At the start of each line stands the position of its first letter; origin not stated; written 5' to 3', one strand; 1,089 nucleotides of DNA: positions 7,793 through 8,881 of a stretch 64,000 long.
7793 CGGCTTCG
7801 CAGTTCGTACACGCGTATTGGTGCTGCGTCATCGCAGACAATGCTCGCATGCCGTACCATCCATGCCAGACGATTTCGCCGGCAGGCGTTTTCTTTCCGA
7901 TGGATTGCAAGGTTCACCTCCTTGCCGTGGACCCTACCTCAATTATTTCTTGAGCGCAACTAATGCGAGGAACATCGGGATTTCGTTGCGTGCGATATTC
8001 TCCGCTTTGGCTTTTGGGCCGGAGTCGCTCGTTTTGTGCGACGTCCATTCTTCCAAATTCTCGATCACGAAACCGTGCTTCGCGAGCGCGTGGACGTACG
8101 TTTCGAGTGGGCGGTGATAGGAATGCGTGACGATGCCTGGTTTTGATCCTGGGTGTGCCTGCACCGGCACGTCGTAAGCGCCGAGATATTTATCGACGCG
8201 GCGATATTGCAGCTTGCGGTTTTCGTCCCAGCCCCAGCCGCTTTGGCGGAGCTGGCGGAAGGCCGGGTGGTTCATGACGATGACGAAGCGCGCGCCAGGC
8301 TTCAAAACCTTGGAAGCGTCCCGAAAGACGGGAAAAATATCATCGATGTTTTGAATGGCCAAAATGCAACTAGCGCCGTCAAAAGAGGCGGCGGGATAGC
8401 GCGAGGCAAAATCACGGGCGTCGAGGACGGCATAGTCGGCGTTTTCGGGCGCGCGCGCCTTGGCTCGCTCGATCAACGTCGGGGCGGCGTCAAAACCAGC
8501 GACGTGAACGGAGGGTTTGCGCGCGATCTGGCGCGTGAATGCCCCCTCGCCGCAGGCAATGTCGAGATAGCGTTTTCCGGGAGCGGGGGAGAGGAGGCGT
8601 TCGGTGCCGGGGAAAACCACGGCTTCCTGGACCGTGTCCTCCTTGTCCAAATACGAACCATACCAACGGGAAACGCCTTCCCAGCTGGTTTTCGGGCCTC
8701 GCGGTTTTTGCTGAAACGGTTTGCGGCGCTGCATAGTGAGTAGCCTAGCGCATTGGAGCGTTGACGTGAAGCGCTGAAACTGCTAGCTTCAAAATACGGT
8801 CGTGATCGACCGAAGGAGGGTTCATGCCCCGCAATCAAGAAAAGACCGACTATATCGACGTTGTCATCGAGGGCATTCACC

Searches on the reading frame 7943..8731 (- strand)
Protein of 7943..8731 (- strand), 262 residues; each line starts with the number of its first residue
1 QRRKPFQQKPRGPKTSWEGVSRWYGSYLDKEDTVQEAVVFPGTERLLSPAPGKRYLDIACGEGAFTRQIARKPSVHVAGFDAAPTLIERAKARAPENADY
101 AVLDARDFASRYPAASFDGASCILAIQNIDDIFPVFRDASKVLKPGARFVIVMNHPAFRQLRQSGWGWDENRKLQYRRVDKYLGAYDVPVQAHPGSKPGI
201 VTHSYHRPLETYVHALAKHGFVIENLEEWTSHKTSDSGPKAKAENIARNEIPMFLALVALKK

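Call 17: search_protein_families(library=pfam, proteins=[window:7943-8731:-], max_evalue=0.01)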
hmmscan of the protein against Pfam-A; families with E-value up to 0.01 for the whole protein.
window:7943-8731:- (262 aa): 8 families
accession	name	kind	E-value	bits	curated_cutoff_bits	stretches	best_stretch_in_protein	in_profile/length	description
PF08241.18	Methyltransf_11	-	4e-15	56.7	21.2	1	56-151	1-95/95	Methyltransferase domain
PF13649.12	Methyltransf_25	-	2.7e-14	54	27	1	56-146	2-96/97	Methyltransferase domain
PF13847.12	Methyltransf_31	-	7.9e-13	48.8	27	1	51-152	3-110/145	Methyltransferase domain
PF13489.12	Methyltransf_23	-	1.3e-12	48.2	27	1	41-223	11-161/164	Methyltransferase domain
PF08242.18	Methyltransf_12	-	3.9e-12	47.2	30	1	56-149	1-98/98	Methyltransferase domain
PF01209.24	Ubie_methyltran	-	4.9e-09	36.3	20.1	1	44-157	40-158/233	ubiE/COQ5 methyltransferase family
PF05175.20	MTS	-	0.00095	19.3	23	1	50-155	30-142/170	Methyltransferase small domain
PF01728.25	FtsJ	-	0.0058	17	24.1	0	48-155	20-141/181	FtsJ-like methyltransferase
